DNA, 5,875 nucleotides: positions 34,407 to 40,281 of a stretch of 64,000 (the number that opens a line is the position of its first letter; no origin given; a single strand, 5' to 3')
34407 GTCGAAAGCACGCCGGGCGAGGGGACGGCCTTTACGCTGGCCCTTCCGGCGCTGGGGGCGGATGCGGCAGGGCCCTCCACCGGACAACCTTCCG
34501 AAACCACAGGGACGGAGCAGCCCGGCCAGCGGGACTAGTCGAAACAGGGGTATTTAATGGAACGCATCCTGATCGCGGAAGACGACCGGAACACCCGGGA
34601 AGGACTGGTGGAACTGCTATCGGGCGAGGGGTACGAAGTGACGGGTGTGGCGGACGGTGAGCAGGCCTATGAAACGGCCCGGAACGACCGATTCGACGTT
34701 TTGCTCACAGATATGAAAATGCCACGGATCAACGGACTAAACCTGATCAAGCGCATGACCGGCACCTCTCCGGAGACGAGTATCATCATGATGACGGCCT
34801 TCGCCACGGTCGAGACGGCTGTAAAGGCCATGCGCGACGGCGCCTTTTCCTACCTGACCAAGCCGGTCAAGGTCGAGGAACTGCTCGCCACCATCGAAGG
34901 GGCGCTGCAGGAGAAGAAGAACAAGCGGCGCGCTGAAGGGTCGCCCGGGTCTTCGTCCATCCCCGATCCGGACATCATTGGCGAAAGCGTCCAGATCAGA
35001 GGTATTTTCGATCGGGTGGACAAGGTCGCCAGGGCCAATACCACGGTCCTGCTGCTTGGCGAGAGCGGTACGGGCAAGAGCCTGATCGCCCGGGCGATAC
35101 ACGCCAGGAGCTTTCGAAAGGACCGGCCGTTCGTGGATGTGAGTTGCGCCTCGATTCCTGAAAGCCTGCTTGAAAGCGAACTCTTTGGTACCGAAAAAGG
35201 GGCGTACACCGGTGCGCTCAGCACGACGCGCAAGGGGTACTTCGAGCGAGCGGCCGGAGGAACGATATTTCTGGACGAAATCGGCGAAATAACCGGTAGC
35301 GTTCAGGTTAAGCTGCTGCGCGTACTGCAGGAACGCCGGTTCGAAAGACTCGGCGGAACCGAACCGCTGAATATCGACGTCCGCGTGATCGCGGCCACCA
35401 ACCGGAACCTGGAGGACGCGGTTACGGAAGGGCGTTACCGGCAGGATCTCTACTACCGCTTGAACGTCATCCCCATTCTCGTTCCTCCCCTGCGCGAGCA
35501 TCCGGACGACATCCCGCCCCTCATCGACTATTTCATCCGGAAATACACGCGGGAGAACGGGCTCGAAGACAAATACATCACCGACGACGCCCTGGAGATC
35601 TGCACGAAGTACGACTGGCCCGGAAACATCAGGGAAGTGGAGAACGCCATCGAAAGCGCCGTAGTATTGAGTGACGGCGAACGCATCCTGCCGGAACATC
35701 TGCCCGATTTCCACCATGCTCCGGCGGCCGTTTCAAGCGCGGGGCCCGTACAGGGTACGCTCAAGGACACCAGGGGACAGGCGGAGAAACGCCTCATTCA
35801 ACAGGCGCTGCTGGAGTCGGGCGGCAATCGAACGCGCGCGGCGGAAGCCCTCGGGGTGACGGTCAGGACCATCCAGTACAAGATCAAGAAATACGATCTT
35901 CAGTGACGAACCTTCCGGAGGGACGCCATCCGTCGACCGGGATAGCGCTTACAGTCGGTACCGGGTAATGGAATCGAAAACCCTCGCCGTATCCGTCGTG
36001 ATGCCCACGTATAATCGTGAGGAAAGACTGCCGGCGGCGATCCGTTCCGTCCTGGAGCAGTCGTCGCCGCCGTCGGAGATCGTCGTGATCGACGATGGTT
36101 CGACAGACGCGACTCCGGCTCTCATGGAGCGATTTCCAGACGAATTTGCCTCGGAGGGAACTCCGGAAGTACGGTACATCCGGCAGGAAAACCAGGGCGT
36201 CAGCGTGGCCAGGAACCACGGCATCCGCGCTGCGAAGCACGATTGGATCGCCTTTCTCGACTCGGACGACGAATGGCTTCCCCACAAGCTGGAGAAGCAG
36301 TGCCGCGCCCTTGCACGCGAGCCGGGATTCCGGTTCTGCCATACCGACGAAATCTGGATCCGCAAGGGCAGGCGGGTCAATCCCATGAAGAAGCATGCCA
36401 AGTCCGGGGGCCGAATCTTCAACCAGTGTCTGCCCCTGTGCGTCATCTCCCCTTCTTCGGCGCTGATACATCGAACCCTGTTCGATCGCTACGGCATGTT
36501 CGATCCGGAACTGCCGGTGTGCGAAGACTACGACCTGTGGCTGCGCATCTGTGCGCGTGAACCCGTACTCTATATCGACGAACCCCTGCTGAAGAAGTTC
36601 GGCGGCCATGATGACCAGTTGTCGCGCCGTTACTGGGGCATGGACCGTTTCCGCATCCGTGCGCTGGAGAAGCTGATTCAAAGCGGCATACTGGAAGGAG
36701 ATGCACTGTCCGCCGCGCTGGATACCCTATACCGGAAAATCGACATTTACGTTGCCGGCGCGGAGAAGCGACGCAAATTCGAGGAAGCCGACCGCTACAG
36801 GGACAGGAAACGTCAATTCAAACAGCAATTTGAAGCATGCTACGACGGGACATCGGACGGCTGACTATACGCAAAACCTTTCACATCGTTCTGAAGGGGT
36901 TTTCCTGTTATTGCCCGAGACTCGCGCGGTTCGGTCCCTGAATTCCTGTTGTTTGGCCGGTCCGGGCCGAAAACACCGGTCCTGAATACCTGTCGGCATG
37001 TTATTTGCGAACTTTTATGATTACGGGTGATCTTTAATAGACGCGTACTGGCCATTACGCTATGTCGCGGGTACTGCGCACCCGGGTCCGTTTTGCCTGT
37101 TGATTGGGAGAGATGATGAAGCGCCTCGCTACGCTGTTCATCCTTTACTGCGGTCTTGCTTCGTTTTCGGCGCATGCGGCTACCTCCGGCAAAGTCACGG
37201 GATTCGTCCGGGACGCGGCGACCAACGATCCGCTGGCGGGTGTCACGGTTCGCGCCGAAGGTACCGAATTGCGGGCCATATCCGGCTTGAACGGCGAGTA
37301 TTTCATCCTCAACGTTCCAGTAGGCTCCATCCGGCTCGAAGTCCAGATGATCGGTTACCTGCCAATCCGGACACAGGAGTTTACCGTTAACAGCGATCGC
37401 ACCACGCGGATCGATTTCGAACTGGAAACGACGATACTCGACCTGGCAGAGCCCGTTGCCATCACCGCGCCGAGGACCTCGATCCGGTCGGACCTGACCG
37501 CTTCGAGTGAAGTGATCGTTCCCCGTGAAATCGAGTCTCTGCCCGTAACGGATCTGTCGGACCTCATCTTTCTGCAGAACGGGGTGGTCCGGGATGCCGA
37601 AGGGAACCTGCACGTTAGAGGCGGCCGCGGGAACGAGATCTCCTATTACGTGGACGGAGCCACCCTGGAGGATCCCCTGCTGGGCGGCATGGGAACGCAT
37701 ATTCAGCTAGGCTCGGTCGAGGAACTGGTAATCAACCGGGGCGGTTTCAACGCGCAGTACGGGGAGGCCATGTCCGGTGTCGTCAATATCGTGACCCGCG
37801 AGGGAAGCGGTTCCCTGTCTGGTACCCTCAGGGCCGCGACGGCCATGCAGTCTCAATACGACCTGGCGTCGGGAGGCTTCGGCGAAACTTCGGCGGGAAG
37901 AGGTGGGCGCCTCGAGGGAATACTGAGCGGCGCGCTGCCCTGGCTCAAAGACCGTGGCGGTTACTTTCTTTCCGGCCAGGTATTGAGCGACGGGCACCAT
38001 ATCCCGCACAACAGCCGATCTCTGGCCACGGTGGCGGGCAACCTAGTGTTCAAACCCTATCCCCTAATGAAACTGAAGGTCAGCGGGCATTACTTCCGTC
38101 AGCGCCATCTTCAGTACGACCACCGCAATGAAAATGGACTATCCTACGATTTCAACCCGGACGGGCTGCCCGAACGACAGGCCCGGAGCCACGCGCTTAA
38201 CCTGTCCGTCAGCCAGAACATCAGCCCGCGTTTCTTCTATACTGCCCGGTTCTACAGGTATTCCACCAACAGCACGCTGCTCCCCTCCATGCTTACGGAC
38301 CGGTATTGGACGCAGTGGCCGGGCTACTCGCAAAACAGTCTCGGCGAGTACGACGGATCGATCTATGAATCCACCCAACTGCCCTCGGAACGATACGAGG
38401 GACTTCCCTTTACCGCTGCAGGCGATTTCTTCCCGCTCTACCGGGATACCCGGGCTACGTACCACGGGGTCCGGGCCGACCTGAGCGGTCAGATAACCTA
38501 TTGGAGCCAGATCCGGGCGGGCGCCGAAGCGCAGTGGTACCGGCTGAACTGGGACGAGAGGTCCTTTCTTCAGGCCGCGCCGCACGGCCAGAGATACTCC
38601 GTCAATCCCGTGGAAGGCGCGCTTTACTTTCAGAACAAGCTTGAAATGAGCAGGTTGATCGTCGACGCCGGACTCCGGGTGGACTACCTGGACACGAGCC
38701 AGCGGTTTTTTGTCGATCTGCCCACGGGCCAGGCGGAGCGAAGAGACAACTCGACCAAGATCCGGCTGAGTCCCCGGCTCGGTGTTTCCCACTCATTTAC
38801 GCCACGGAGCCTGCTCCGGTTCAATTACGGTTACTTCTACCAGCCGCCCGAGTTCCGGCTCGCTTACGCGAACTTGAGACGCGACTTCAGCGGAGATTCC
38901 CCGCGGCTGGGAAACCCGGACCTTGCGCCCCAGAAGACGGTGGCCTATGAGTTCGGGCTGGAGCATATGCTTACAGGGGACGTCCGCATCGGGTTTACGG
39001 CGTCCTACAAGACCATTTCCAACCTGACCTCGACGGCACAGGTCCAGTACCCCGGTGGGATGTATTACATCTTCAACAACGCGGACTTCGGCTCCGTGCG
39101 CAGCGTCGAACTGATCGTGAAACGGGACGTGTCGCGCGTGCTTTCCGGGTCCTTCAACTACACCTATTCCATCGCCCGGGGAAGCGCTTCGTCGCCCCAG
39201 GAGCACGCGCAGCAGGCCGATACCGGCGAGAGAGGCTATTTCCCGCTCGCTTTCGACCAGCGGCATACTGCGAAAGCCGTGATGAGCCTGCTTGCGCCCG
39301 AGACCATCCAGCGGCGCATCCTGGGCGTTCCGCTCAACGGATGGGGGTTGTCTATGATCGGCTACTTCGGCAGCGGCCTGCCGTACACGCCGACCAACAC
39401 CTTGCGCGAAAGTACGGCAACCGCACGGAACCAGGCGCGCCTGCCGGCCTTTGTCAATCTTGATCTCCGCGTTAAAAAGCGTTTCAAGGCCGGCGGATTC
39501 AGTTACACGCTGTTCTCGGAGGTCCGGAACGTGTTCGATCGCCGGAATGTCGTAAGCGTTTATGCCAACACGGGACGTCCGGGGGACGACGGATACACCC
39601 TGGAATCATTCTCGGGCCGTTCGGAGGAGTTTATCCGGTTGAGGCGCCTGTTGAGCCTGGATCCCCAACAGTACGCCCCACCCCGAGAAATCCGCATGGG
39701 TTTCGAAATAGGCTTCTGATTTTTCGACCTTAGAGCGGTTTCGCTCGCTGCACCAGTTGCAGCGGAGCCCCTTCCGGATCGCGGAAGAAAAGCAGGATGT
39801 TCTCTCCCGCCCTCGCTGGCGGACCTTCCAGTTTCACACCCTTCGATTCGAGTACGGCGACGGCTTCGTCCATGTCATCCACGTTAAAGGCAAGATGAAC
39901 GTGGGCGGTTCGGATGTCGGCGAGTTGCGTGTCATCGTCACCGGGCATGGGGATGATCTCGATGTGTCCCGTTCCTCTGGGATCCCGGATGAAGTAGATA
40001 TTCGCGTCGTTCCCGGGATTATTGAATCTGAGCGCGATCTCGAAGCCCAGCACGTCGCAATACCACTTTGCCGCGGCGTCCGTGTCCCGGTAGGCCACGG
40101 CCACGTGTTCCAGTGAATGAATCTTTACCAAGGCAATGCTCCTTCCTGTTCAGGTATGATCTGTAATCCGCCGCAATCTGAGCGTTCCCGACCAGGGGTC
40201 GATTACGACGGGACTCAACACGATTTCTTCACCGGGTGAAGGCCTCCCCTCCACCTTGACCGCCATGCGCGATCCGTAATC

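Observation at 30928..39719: Solute-binding-protein-coupled two-component system (SBP5-HK-sigma54 RR) feeding a sigma54 promoter on a TonB-dependent receptor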

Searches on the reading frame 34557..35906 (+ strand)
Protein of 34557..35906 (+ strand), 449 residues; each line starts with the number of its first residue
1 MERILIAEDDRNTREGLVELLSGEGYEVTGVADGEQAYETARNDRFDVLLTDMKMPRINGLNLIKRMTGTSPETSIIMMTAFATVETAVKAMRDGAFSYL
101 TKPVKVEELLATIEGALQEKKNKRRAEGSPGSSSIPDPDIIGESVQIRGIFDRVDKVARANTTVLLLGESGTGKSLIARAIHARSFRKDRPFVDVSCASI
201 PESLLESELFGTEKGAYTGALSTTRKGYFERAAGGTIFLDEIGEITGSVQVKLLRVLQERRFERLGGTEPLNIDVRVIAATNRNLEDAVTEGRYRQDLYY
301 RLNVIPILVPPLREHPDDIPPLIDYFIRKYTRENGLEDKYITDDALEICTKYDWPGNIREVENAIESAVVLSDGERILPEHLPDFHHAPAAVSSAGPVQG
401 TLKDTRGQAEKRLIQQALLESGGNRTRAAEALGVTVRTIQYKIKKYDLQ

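Call 3: search_protein_families(library=pfam, proteins=[window:34557-35906:+])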
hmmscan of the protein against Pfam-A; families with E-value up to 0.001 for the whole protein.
window:34557-35906:+ (449 aa): 13 families
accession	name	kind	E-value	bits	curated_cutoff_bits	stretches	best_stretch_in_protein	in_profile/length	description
PF00158.32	Sigma54_activat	-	1.1e-67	227.4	20.2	1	140-307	1-167/168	Sigma-54 interaction domain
PF00072.30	Response_reg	-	1.8e-30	105.8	30.2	1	4-113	1-110/111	Response regulator receiver domain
PF25601.1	AAA_lid_14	-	2.4e-22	79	27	1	313-388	1-76/87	AAA+ ATPase lid domain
PF14532.12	Sigma54_activ_2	-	2.5e-20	73.6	25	1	141-312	1-138/138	Sigma-54 interaction domain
PF02954.25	HTH_8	-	9.8e-14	51.3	22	1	407-446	3-42/42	Bacterial regulatory protein, Fis family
PF07728.20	AAA_5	-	4.2e-10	40.2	22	1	164-284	2-124/139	AAA domain (dynein-related subfamily)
PF00004.35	AAA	-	4.8e-10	40.4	21.2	1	164-293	1-122/131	ATPase family associated with various cellular activities (AAA)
PF07724.20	AAA_2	-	1.5e-06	28.8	27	1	162-287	4-129/166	AAA domain (Cdc48 subfamily)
PF20030.5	bpMoxR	-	1.1e-05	25.1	27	1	159-287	29-150/205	MoxR domain in the MoxR-vWA-beta-propeller ternary systems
PF13191.12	AAA_16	-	8e-05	23.6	32.6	1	146-200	8-63/167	AAA ATPase domain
PF18024.7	HTH_50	-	8.4e-05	22.6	27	1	399-449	1-50/50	Helix-turn-helix domain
PF13556.12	HTH_30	-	0.00011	22.3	27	1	417-445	7-35/59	PucR C-terminal helix-turn-helix domain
PF01078.27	Mg_chelatase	-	0.00014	21.8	20.3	0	216-259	89-132/207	Magnesium chelatase, subunit ChlI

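Call 13: search_protein_families(library=ncbifam, proteins=[window:34557-35906:+])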
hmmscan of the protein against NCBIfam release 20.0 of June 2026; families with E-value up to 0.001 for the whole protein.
window:34557-35906:+ (449 aa): 120 families (the best 25 are shown)
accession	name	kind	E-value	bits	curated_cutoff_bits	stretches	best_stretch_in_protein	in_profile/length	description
NF008469.0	PRK11361.1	equivalog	2.3e-141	471.7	714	1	2-448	5-456/461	acetoacetate metabolism transcriptional regulator AtoC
TIGR01818.1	ntrC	equivalog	8.5e-125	417.1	558.6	1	4-383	1-378/463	nitrogen regulation protein NR(I)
NF007689.0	PRK10365.1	equivalog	1e-116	390.4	760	1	4-443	8-439/441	sigma-54-dependent response regulator transcription factor ZraR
TIGR02915.1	PEP_resp_reg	equivalog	1.6e-115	386.5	502.6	1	4-448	1-444/445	PEP-CTERM-box response regulator transcription factor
TIGR01817.1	nifA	equivalog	3.9e-114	382.3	528.85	2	118-382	176-438/534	nif-specific transcriptional activator NifA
NF008176.1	PRK10923.1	equivalog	2.1e-106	356.3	620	1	4-384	6-383/469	nitrogen regulation protein NR(I)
NF051870.1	NAssimRespRegNtrX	equivalog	5.9e-105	351.8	600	1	2-445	2-449/452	nitrogen assimilation response regulator NtrX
NF041552.1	TF_PrdR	equivalog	9.2e-102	341.2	795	1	139-447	268-577/577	sigma-54 dependent transcriptional regulator PrdR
NF050807.1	TransRegFlbDCaul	equivalog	4e-101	339.1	750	1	24-447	23-439/454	sigma-54-dependent transcriptional regulator FlbD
NF041946.1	LuxO_transreg_Vib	equivalog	1.3e-99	334.1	800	1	25-447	20-461/463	quorum-sensing sigma-54 dependent transcriptional regulator LuxO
NF049963.1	RespRegFlgRCampy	domain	4e-97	325.8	750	1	4-448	3-429/429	fla regulon two-component system response regulator FlgR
NF011695.0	PRK15115.1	equivalog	1.7e-94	317.1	763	1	3-443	8-432/445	two-component system response regulator GlrR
NF038308.1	RNA_repair_RtcR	equivalog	4.1e-92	309.7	650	1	18-446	44-516/530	RNA repair transcriptional activator RtcR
NF003451.0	PRK05022.1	equivalog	5.5e-92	309.1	476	1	109-445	164-507/512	nitric oxide reductase transcriptional regulator NorR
NF041906.1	V4R_TF_MobR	exception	4.5e-88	296.1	999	1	140-446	234-544/544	phenol degradation transcriptional regulator MobR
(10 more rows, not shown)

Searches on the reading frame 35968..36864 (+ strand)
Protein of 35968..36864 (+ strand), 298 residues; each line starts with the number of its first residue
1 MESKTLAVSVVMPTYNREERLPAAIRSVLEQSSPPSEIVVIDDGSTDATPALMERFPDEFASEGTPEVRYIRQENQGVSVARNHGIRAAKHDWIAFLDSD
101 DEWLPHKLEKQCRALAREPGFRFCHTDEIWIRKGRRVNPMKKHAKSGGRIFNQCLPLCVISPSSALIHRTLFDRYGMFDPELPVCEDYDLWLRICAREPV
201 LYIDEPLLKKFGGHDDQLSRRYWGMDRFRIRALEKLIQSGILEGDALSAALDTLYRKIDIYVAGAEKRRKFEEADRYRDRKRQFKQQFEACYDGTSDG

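Call 3: search_protein_families(library=pfam, proteins=[window:35968-36864:+])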
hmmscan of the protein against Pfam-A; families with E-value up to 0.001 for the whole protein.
window:35968-36864:+ (298 aa): 4 families
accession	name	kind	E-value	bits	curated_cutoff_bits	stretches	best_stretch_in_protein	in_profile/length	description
PF00535.33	Glycos_transf_2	-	1.1e-37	130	23.3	1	9-175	1-167/168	Glycosyl transferase family 2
PF13641.12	Glyco_tranf_2_3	-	3.8e-19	70.1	27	1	8-197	3-197/230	Glycosyltransferase like family 2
PF10111.15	Glyco_tranf_2_2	-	6.8e-14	52.4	27.3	1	9-113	1-104/276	Glycosyltransferase like family 2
PF13704.12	Glyco_tranf_2_4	-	2.9e-05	24.9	27.5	1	36-101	20-82/98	Glycosyl transferase family 2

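Call 13: search_protein_families(library=ncbifam, proteins=[window:35968-36864:+])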
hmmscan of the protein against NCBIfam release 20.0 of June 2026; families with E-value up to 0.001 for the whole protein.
window:35968-36864:+ (298 aa): 25 families
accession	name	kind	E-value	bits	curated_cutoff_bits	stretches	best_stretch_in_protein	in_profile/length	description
NF047683.1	TeichurnBiosyTuaG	equivalog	1.9e-27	96.5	400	1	1-225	1-217/252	teichuronic acid biosynthesis protein TuaG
NF007482.0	PRK10073.1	equivalog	6.6e-25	87.8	423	1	1-109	1-104/334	glycosyltransferase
NF041875.1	EPS_EpsD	equivalog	3.4e-21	76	370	1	8-115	1-104/325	exopolysaccharide biosynthesis glycosyltransferase EpsD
TIGR03965.1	mycofact_glyco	equivalog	9.6e-20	70.9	280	1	5-197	73-266/467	mycofactocin biosynthesis glycosyltransferase MftF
TIGR04283.1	glyco_like_mftF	equivalog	3e-19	69.5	182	1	8-207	1-182/221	TIGR04283 family arsenosugar biosynthesis glycosyltransferase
NF038302.1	EPS_HpsE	equivalog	1.1e-17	64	300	1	8-101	3-97/307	hormogonium polysaccharide biosynthesis glycosyltransferase HpsE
TIGR04017.1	WcaA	equivalog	3.1e-15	56.5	495.75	1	7-109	6-104/279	colanic acid biosynthesis glycosyltransferase WcaA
NF007453.0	PRK10018.1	equivalog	4e-15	56.2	382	1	6-109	6-105/280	colanic acid biosynthesis glycosyltransferase WcaA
NF053739.1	GlytfEpsEBac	equivalog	5.8e-15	55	450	1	8-196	3-187/265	glycosyltransferase EpsE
TIGR03937.1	PgaC_IcaA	equivalog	3.2e-14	52.7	422.3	1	5-100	44-135/407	poly-beta-1,6-N-acetyl-D-glucosamine synthase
NF038299.1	EPS_HpsN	equivalog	3.6e-14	52.4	425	1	7-159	2-141/317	hormogonium polysaccharide biosynthesis glycosyltransferase HpsN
NF050050.1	ProtGlycPglI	equivalog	6.7e-14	52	500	1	8-113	4-106/306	GalNAc(5)-diNAcBac-PP-undecaprenol beta-1,3-glucosyltransferase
NF041394.1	GtaseAglG_Halo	equivalog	1.7e-12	47.3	440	1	7-102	2-94/304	glucosyl-dolichyl phosphate glucuronosyltransferase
NF050819.1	PolSacchBiosHfsG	equivalog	3.5e-09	36.2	500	1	7-100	13-101/302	polysaccharide biosynthesis protein HfsG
NF010496.0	PRK13915.1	equivalog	2.1e-08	33.6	262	1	5-149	30-172/307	glucosyl-3-phosphoglycerate synthase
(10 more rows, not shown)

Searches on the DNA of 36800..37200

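Call 45: search_rna_families(source=window, start=36800, end=37200, threshold=evalue, max_evalue=1)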
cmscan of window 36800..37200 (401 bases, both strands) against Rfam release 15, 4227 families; matches with E-value up to 1: 0.
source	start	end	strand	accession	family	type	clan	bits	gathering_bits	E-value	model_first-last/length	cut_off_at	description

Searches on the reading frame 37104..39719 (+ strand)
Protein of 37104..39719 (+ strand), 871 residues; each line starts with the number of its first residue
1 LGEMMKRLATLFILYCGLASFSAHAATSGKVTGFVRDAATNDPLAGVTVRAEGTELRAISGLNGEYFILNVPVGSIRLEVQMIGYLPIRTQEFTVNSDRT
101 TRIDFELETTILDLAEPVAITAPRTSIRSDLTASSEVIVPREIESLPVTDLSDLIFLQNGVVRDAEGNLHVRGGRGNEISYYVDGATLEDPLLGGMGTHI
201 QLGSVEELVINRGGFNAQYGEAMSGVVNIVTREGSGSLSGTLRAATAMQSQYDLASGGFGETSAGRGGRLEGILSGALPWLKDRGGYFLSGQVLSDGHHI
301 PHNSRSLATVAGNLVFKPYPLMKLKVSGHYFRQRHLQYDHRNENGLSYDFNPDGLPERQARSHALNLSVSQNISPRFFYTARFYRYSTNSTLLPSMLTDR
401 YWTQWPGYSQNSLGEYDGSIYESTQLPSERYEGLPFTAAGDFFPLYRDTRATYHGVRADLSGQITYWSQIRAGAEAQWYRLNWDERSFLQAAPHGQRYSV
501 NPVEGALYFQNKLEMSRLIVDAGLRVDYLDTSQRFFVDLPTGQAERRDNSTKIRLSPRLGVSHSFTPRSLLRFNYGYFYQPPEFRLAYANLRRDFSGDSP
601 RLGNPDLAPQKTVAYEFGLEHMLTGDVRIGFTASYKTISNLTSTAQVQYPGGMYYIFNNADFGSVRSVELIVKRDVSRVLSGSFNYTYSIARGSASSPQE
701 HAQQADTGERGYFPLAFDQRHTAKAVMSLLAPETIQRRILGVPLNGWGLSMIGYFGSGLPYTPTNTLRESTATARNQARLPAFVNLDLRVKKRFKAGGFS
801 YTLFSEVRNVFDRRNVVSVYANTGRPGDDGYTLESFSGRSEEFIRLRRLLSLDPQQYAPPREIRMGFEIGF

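Call 3: search_protein_families(library=pfam, proteins=[window:37104-39719:+])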
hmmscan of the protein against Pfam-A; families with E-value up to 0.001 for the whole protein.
window:37104-39719:+ (871 aa): 5 families
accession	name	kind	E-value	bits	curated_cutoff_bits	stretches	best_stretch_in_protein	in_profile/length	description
PF13620.12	CarboxypepD_reg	-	7.1e-16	58.8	32.3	1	31-108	2-82/82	Carboxypeptidase regulatory-like domain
PF13715.12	CarbopepD_reg_2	-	1.9e-13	50.6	32.2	1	31-116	1-85/88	CarboxypepD_reg-like domain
PF14905.12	OMP_b-brl_3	-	2.3e-11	43.8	27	1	449-701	52-305/408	Outer membrane protein beta-barrel family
PF25183.1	OMP_b-brl_4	-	4.7e-09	35.7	30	1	636-768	577-719/838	Outer membrane beta barrel domain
PF07715.20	Plug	-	3.9e-07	31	23.9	1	129-226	3-107/107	TonB-dependent Receptor Plug Domain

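Call 13: search_protein_families(library=ncbifam, proteins=[window:37104-39719:+])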
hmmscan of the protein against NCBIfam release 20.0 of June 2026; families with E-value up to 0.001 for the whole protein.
window:37104-39719:+ (871 aa): 15 families
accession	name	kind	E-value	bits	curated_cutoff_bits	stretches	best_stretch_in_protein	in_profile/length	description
TIGR01785.1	TonB-hemin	subfamily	4.1e-18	65.2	316.85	2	497-817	358-656/677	TonB-dependent heme/hemoglobin receptor family protein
TIGR01783.1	TonB-siderophor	subfamily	3.5e-15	55.7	223.5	1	491-697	364-534/649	TonB-dependent siderophore receptor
TIGR04056.1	OMP_RagA_SusC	subfamily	2.2e-14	52.8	368.25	1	30-154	2-117/981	SusC/RagA family TonB-linked outer membrane protein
NF052345.1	S_layer_anammox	exception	2e-13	48.7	1400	1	24-126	1308-1411/1596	Kustd1514 family S-layer glycoprotein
TIGR01786.1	TonB-hemlactrns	subfamily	3.7e-13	48.7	323.75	2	459-690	348-582/719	TonB-dependent hemoglobin/transferrin/lactoferrin family receptor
NF041535.1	TonB_rec_PqqU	equivalog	1.7e-10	39.8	1200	1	179-248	77-144/676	TonB-dependent receptor PqqU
TIGR01779.1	TonB-B12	equivalog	5.3e-10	38.5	599.7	1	116-255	29-179/614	TonB-dependent vitamin B12 receptor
TIGR01782.1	TonB-Xanth-Caul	subfamily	6.9e-08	31.2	310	1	493-696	514-752/868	TonB-dependent receptor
NF010010.0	PRK13483.1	equivalog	8.6e-07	27.3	927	0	202-252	132-183/660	ligand-gated channel protein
NF010038.0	PRK13513.1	equivalog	1.1e-06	27.5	942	1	202-269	134-200/659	ligand-gated channel protein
NF049944.1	TonB_dep_PUIUD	equivalog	1.2e-05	23.9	850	0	603-689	488-571/686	TonB-dependent receptor, PUIUD motif-type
NF049946.1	TonB_dep_CU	exception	5.2e-05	21.7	700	0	200-252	138-188/683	TonB-dependent receptor, CU motif-type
NF007478.2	PRK10064.1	equivalog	0.00025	19.4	745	0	131-254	47-180/663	catecholate siderophore receptor CirA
NF010011.0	PRK13484.1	equivalog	0.00039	18.8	1197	0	128-251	44-179/682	IreA family TonB-dependent siderophore receptor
NF010051.0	PRK13528.1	subfamily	0.00081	17.7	583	0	204-244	143-184/727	FepA family TonB-dependent siderophore receptor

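Call 46: search_solved_structures(query=window:37113-39716:+, max_evalue=0.001)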
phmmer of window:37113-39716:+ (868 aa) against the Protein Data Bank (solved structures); distinct sequences matched with E-value up to 0.001: 6.
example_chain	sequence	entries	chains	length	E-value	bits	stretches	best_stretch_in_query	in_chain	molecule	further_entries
9c4o_A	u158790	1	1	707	1.3e-06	30.1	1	170-241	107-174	Pyrroloquinoline quinone transporter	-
6v81_A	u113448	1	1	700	1.6e-06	29.9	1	170-241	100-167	Probable TonB-dependent receptor YncD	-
2hdf_A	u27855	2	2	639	1.8e-06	29.7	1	112-270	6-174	Colicin I receptor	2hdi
9nn6_A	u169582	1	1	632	4.4e-06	28.4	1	126-270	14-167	Colicin I receptor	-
5aq0_A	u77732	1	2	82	7.1e-06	27.7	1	28-105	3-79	CARBOXYPEPTIDASE D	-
9j6z_A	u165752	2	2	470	8.7e-06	27.4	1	28-113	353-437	Carboxypeptidase D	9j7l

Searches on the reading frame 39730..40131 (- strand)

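Call 28: search_protein_families(library=pfam, proteins=[window:39730-40131:-], max_evalue=0.00001)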
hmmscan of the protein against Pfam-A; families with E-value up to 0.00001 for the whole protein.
window:39730-40131:- (133 aa): 3 families
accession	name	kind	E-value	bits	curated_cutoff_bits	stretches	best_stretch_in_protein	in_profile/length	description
PF00903.31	Glyoxalase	-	2.1e-20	73.7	20.6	1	7-125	2-120/121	Glyoxalase/Bleomycin resistance protein/Dioxygenase superfamily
PF13669.12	Glyoxalase_4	-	8.3e-16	58.7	27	1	9-110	2-102/109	Glyoxalase/Bleomycin resistance protein/Dioxygenase superfamily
PF18029.7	Glyoxalase_6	-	1e-08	36.2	23.6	1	10-126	2-105/106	Glyoxalase-like domain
